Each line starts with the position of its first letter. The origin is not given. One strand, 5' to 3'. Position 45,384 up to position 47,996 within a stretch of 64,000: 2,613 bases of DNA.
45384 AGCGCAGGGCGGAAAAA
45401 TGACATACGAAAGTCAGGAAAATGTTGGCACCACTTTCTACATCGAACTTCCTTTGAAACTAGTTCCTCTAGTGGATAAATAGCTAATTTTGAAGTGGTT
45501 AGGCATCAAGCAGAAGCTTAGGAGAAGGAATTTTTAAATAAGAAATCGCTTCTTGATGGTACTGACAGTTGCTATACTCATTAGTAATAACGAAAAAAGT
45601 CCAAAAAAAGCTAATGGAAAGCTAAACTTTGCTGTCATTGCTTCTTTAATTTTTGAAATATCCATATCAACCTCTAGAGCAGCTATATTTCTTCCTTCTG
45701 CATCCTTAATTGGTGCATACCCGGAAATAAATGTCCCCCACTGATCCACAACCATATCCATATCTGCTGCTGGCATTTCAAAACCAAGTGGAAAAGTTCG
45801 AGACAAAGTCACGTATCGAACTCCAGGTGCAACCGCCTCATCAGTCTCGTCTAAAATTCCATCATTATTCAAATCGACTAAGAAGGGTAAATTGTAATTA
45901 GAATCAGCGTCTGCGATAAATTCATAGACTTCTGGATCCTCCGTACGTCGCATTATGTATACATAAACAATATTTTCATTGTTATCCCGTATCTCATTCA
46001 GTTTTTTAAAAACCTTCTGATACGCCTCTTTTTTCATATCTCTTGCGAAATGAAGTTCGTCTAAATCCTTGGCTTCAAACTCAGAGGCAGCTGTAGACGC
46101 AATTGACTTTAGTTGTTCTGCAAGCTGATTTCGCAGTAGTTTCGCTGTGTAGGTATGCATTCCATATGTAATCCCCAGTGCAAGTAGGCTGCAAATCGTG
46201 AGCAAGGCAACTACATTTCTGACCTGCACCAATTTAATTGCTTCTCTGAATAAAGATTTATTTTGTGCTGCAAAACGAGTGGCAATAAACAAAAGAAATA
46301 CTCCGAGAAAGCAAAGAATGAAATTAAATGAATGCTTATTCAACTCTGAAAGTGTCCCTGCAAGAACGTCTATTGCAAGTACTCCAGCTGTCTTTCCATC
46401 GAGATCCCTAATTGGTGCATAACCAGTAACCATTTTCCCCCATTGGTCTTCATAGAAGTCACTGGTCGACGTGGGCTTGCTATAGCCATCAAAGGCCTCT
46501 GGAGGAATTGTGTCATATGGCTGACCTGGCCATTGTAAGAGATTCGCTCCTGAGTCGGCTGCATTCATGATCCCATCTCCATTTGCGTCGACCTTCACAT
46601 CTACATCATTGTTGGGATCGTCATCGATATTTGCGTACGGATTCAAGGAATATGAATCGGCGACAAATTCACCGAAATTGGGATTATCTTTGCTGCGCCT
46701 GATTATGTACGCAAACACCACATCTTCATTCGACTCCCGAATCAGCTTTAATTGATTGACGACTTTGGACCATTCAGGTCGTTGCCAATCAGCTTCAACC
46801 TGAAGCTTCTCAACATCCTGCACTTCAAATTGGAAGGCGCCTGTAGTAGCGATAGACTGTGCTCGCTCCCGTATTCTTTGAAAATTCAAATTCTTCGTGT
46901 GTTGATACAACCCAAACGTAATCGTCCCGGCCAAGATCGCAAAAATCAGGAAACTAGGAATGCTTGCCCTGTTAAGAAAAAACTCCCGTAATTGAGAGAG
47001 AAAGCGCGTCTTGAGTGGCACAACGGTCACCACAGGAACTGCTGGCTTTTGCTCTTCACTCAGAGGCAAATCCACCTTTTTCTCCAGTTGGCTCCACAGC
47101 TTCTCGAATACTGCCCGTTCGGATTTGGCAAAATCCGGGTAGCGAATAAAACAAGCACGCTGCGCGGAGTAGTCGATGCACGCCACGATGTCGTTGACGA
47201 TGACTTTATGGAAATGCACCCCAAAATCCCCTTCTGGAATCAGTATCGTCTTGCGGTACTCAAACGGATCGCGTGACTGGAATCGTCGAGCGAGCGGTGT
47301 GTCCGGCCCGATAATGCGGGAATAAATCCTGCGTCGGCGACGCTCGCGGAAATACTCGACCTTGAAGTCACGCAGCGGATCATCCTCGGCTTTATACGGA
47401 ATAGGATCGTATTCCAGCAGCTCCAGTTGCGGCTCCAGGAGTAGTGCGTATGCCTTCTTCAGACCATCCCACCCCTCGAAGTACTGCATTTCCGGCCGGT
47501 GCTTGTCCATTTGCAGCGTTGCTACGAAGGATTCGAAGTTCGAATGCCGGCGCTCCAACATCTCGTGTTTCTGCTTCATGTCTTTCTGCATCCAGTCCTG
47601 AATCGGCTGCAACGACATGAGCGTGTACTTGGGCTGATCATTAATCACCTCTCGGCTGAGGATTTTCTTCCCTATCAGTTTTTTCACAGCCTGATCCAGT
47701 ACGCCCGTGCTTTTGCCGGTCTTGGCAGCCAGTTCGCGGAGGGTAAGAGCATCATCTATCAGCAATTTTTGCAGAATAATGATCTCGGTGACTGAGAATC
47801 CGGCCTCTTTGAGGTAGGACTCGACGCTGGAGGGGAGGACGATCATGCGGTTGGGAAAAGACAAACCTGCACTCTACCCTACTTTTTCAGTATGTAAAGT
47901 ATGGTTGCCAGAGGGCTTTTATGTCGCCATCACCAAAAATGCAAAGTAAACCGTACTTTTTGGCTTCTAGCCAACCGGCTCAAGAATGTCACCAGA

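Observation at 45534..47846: Membrane-tethered TrmB-family regulator with two extracytoplasmic Cache-like sensors containing Asp-rich loops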

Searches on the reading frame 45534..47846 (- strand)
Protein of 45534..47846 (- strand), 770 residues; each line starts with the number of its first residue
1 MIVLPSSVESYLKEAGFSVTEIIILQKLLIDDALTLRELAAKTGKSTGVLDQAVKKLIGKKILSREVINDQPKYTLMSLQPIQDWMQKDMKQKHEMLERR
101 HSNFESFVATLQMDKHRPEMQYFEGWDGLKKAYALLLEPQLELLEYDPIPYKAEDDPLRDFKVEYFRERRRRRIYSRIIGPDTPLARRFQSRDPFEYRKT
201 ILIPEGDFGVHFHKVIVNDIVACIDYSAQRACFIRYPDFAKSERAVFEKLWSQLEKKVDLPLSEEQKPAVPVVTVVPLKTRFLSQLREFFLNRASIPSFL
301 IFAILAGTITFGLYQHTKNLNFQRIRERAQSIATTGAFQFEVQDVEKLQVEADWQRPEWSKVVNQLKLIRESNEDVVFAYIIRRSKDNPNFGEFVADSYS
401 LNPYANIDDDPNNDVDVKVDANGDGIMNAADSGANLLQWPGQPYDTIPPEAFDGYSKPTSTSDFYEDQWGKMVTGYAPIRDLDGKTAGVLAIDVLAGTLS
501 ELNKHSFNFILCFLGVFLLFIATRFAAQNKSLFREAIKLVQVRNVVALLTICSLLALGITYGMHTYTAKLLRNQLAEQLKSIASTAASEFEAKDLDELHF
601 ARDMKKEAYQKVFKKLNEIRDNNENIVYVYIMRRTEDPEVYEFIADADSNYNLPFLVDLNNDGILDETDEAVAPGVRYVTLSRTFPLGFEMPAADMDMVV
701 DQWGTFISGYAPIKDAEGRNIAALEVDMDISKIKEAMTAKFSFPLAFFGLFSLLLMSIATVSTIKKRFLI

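Call 3: search_protein_families(library=pfam, proteins=[window:45534-47846:-], max_evalue=1)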
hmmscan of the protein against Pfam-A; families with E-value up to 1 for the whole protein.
window:45534-47846:- (770 aa): 14 families
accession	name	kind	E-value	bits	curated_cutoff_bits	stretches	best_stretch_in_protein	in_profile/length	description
PF17202.10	sCache_3_3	-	0.00057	20.6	28.8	0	706-738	73-105/107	Single cache domain 3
PF17201.10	Cache_3-Cache_2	-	0.0059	16.4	27.7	0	699-739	155-193/299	Cache 3/Cache 2 fusion domain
PF17203.10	sCache_3_2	-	0.02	15.4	28.4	0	449-492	81-124/140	Single cache domain 3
PF00392.27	GntR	-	0.029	14.5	27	1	21-66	11-57/64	Bacterial regulatory proteins, gntR family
PF01978.25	TrmB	-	0.04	14.2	25.6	1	12-69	1-58/68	Sugar-specific transcriptional regulator TrmB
PF12802.13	MarR_2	-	0.041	14.5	27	1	16-66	2-53/61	MarR family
PF22381.2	Staph_reg_Sar_Rot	-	0.091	13.3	27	1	9-66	4-61/85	Transcriptional regulator SarA/Rot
PF02743.24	dCache_1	-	0.093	12.7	45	1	420-502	75-158/240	Cache domain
PF01231.23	IDO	-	0.1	11.8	26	0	604-636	330-362/412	Indoleamine 2,3-dioxygenase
PF08269.17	dCache_2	-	0.11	12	26.5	1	564-635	35-103/298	Cache domain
PF01507.26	PAPS_reduct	-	0.14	12.6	22.5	0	622-667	22-67/175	Phosphoadenosine phosphosulfate reductase domain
PF20194.3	DUF6557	-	0.24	12.4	27.8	0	593-644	15-66/144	Family of unknown function (DUF6557)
PF05965.19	FYRC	-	0.27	11.9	21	0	590-625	6-41/84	F/Y rich C-terminus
PF05178.17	Kri1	-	0.42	11.6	25.2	0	315-365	15-69/102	KRI1-like family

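Call 4: search_protein_families(library=ncbifam, proteins=[window:45534-47846:-], max_evalue=1)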
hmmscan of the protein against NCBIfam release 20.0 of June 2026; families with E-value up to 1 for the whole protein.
window:45534-47846:- (770 aa): 3 families
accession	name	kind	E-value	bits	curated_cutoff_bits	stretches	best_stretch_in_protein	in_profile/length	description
NF011627.0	PRK15053.1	equivalog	0.014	14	656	0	470-521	143-191/552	sensor histidine kinase DpiB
NF040939.2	trans_reg_lrs14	equivalog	0.032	14.3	90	1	17-91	19-100/103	Lrs14 family HTH-type transcriptional regulator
NF053606.1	Sta1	subfamily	0.048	13.8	80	1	16-91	17-98/100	Sta1 family transcriptional regulator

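Call 5: find_homologous_proteins(query=window:45534-47846:-, max_evalue=0.001)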
Query window:45534-47846:- (770 aa): 303 proteins with E <= 0.001 among 8000 candidates; the best 120 are listed.
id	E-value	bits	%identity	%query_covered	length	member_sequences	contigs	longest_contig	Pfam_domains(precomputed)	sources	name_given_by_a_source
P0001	0.0e+0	1738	100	100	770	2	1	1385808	-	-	-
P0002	0.0e+0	1250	47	98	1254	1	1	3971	PF17202.11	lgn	-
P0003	0.0e+0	1104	45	97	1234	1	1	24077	PF17202.11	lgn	-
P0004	0.0e+0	1080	48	99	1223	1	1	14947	-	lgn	-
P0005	0.0e+0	1076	48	97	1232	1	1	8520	PF22673.3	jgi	jgi:predicted transcriptional regulator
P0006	0.0e+0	1054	44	97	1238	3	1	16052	PF17201.11,PF17202.11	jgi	jgi:predicted transcriptional regulator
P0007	0.0e+0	1049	48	100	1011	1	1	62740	-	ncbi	-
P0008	0.0e+0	1040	46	98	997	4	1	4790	PF17201.11,PF22673.3,PF17202.11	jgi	-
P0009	0.0e+0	1028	39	97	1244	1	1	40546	PF17202.11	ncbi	-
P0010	1.2e-294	997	49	97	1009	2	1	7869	PF17202.11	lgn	-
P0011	2.2e-293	993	37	97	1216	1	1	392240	PF17202.11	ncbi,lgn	-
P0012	6.4e-292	988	39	98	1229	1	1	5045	PF17201.11,PF01978.26,PF17202.11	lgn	-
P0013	2.5e-290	983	46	98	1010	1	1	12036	-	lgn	-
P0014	6.0e-290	982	44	97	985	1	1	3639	-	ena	-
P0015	1.0e-289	981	39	96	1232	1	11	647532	PF17202.11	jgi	jgi:predicted transcriptional regulator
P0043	3.2e-245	834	50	100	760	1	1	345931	-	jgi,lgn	jgi:predicted transcriptional regulator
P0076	5.3e-215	734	46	97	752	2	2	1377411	-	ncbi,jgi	ncbi:MAG: MarR family winged helix-turn-helix transcriptional regulator [Candidatus Peribacteraceae 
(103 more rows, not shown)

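Call 25: find_encoding_contigs(protein=P0076, flank=8000, max_places=2)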
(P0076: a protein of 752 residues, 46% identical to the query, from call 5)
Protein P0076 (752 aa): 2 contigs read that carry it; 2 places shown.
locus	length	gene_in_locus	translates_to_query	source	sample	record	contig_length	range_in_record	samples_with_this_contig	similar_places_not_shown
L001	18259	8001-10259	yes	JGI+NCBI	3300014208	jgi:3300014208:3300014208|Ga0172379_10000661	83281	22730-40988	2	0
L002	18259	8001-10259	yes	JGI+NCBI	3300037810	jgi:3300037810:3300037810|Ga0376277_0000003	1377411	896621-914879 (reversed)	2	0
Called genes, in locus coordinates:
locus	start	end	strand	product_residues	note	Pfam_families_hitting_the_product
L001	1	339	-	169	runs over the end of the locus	PF01936:NYN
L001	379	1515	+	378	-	PF00437:T2SSE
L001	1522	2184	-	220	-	PF01551:Peptidase_M23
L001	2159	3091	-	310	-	PF00551:Formyl_trans_N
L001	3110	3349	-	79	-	-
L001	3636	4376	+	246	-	PF01177:Asp_Glu_race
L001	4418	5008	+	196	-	PF00857:Isochorismatase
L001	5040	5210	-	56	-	-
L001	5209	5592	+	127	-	PF13599:Pentapeptide_4 (weak)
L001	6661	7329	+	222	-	-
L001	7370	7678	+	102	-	-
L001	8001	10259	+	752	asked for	-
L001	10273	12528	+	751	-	PF01978:TrmB (weak)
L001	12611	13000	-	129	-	PF02675:AdoMet_dc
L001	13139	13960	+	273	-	PF13489:Methyltransf_23 (weak), PF13649:Methyltransf_25, PF13847:Methyltransf_31, PF08241:Methyltransf_11, PF08242:Methyltransf_12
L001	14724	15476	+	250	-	PF00512:HisKA, PF13581:HATPase_c_2 (weak), PF02518:HATPase_c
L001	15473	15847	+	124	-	-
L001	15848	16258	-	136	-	PF00892:EamA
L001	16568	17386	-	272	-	-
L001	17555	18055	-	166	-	PF04480:DUF559, PF18741:MTES_1575 (weak)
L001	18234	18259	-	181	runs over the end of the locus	-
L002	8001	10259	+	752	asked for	-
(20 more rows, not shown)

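Call 26: find_encoding_contigs(protein=P0043, flank=8000, max_places=2)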
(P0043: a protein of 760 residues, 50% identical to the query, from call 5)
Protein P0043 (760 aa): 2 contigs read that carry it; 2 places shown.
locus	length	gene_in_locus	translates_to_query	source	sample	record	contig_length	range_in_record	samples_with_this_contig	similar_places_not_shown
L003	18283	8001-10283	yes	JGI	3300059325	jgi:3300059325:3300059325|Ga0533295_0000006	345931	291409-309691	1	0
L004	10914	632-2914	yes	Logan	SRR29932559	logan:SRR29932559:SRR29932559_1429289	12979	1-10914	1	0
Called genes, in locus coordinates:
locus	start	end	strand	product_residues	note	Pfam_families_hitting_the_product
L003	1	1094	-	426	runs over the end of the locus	PF00583:Acetyltransf_1 (faint)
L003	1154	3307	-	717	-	PF22745:Nlig-Ia, PF01653:DNA_ligase_aden, PF03120:OB_DNA_ligase, PF03119:DNA_ligase_ZBD, PF12826:HHH_2 (faint), PF00533:BRCT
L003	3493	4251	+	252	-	-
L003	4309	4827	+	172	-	-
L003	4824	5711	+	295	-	PF05090:HTTM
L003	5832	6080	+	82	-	PF01817:CM_2 (weak)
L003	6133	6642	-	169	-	-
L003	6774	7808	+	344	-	PF00437:T2SSE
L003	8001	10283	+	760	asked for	-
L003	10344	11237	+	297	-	PF00892:EamA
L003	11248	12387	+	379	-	PF00278:Orn_DAP_Arg_deC, PF02784:Orn_Arg_deC_N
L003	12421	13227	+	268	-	-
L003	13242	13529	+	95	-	-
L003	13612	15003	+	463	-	PF00512:HisKA, PF02518:HATPase_c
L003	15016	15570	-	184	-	-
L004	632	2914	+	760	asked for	-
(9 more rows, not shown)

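Call 85: search_protein_families(library=pfam, proteins=[L001:6208-7329:+, L001:16568-17386:-], max_evalue=0.001)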
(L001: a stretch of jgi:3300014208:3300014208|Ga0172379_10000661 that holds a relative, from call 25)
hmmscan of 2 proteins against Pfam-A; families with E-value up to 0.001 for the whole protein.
L001:6208-7329:+ (373 aa): 0 families

L001:16568-17386:- (272 aa): 0 families

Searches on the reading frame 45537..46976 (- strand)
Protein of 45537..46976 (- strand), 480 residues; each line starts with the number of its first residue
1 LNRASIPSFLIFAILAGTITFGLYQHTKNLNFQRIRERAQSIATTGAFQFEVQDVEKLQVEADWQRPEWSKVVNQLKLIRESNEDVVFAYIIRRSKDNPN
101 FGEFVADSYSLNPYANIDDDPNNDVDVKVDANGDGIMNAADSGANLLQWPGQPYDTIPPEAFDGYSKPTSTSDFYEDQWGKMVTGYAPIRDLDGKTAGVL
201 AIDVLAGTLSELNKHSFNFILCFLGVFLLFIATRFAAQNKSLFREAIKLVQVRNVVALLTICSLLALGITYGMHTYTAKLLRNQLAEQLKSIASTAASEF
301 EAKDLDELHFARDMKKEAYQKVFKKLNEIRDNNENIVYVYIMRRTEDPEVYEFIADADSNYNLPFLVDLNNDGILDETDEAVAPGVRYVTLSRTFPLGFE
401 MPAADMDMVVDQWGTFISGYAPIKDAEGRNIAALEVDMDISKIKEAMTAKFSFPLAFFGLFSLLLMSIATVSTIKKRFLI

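Call 24: search_protein_families(library=pfam, alignment_id=A2, max_evalue=0.01)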
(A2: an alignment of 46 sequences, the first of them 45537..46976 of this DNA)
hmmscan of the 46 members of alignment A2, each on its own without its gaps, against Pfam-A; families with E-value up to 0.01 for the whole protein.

A. member 1, window:45537-46976:- (480 aa): 3 families
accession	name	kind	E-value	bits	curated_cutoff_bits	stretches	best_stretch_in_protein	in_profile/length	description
PF17202.10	sCache_3_3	-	0.00023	21.9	28.8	0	416-448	73-105/107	Single cache domain 3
PF17201.10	Cache_3-Cache_2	-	0.0019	18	27.7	0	409-449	155-193/299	Cache 3/Cache 2 fusion domain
PF17203.10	sCache_3_2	-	0.0056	17.2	28.4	0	159-202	81-124/140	Single cache domain 3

B. families by the number of members that match (of 46 scanned): 21 families
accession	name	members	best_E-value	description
PF01978.25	TrmB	33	2.9e-08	Sugar-specific transcriptional regulator TrmB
PF13412.12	HTH_24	22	8.9e-07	Winged helix-turn-helix DNA-binding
PF01047.28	MarR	22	4.6e-06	MarR family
PF12802.13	MarR_2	19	0.0002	MarR family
PF17202.10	sCache_3_3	11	0.00023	Single cache domain 3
PF01022.26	HTH_5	7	0.00037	Bacterial regulatory protein, arsR family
PF02743.24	dCache_1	6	4e-08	Cache domain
PF22673.2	MCP-like_PDC_1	5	5.6e-09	Methyl-accepting chemotaxis protein-like, first PDC sensor domain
PF25212.1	HVO_A0114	5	0.00064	HVO_A0114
PF00392.27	GntR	5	0.0012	Bacterial regulatory proteins, gntR family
PF17203.10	sCache_3_2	4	2e-05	Single cache domain 3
PF17201.10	Cache_3-Cache_2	4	0.00017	Cache 3/Cache 2 fusion domain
PF08100.18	Dimerisation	3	0.0013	O-methyltransferase dimerisation domain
PF22381.2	Staph_reg_Sar_Rot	3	0.003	Transcriptional regulator SarA/Rot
PF00404.24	Dockerin_1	2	0.0015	Dockerin type I domain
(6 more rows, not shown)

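Call 29: predict_structure(alignment_id=A2)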
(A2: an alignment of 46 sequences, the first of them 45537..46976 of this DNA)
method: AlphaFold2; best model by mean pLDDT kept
length: 480 residues; sequences in the alignment: 46
mean_pLDDT: 88.9   pTM: 0.57
mean pLDDT of the five models: 88.9, 88.2, 88.2, 87.1, 86.0
residues with pLDDT >= 90: 306; 70-90: 149; 50-70: 20; < 50: 5
segments of 3 or more residues with pLDDT < 50: 131-133
pLDDT, mean of each block of 10 residues (from residue 1): 81 96 93 94 95 96 95 94 89 93 93 79 66 51 72 88 96 83 95 96 86 85 92 85 73 81 95 93 94 96 97 95 97 93 95 94 78 77 90 93 94 91 96 96 86 92 94 85
secondary structure, 60 per line:
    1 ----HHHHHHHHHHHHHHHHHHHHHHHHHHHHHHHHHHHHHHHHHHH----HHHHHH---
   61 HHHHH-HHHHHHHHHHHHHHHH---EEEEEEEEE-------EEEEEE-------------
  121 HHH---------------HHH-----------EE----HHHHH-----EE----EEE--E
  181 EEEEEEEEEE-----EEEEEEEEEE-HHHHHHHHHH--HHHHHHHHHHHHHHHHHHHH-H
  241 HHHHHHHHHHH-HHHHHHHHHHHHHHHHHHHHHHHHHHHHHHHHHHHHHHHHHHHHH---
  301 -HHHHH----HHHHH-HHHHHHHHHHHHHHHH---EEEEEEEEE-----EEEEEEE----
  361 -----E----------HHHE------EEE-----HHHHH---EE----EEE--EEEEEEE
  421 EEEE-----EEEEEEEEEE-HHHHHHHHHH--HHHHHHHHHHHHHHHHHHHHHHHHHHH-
elements in order: H5-47 H52-57 H61-65 H67-82 E86-94 E102-107 H159-163 E175-177 E180-190 E196-205 H207-216 H219-238 H240-251 H253-297 H302-306 H311-315 H317-332 E336-344 E350-356 E387-389 H395-399 E409-411 E414-424 E430-439 H441-450 H453-479

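Call 32: fold_search(model_id=the predicted structure, library=pdb)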
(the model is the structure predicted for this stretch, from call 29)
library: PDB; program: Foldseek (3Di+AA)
matches with E <= 10: 1110; with E <= 0.001: 27
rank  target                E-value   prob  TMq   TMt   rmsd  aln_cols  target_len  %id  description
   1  9a5d_A                5.4e-07  1.00  0.19  0.16  46.9       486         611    9  Integrative model of WALK-YYCH by crosslinking MS and deep learning (released 2024-09-18)
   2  3lfv_B                2.5e-04  0.94  0.16  0.20  26.0       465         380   13  crystal structure of unliganded PDE5A GAF domain (released 2010-09-22)
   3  4jgo_B                2.8e-04  1.00  0.22  0.43   6.8       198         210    9  The crystal structure of sporulation kinase d sensor domain from Bacillus subtilis subsp. (released 2013-05-15)
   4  3ibj_A                4.2e-04  0.97  0.17  0.13  25.0       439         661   11  X-ray structure of PDE2A (released 2009-10-27)
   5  1ykd_B                4.7e-04  0.93  0.16  0.19  23.5       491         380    7  Crystal Structure of the Tandem GAF Domains from a Cyanobacterial Adenylyl Cyclase: Novel Modes of Ligand-Binding and  (released 2005-02-22)
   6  8ugb_A                4.7e-04  0.80  0.15  0.10  24.3       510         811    8  Cryo-EM structure of bovine phosphodiesterase 6 bound to udenafil (released 2024-01-17)
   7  9hvj                  5.0e-04  1.00  0.21  0.32   8.9       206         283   14  Ligand binding domain of Roseburia intestinalis L1-82 uracil chemoreceptor (dCache) in complex with uracil and acetate (released 2025-03-12)
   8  4jgp_B                5.2e-04  1.00  0.22  0.44   6.7       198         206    9  The crystal structure of sporulation kinase D sensor domain from Bacillus subtilis subsp in complex with pyruvate at 2 (released 2013-05-15)
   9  8ulg_B                5.2e-04  0.84  0.16  0.10  24.3       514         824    9  Cryo-EM structure of bovine phosphodiesterase 6 bound to IBMX (released 2024-01-17)
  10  4xmq_B                5.5e-04  1.00  0.22  0.39   7.0       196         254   12  Crystal structure of the sensory domain of the Campylobacter jejuni chemoreceptor Tlp3 (CcmL) (released 2015-11-04)
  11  8ugs_B                5.5e-04  0.72  0.14  0.09  24.1       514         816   10  Cryo-EM structure of bovine phosphodiesterase 6 bound to cGMP (released 2024-01-17)
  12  4jgq_B                5.8e-04  1.00  0.22  0.45   6.3       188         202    8  The crystal structure of sporulation kinase D mutant sensor domain, r131a, from Bacillus subtilis subsp in co-crystall (released 2013-05-15)
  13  8ugb_B                5.8e-04  0.82  0.16  0.10  24.2       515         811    9  Cryo-EM structure of bovine phosphodiesterase 6 bound to udenafil (released 2024-01-17)
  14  9cxh_A                6.1e-04  0.77  0.15  0.10  25.6       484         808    9  Structure of PDE6C in complex with the rod inhibitory p gamma subunit in the presence of cGMP (released 2024-12-18)
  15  1ykd_A                6.5e-04  0.90  0.16  0.19  23.6       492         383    9  Crystal Structure of the Tandem GAF Domains from a Cyanobacterial Adenylyl Cyclase: Novel Modes of Ligand-Binding and  (released 2005-02-22)
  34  8py0_A                1.3e-03  1.00  0.24  0.63   4.8       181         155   12  Sensor domain of Oscillibacter ruminantium chemoreceptor in complex with formate. (released 2025-02-12)
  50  8py0_B                2.4e-03  1.00  0.19  0.50   3.4       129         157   13  Sensor domain of Oscillibacter ruminantium chemoreceptor in complex with formate. (released 2025-02-12)
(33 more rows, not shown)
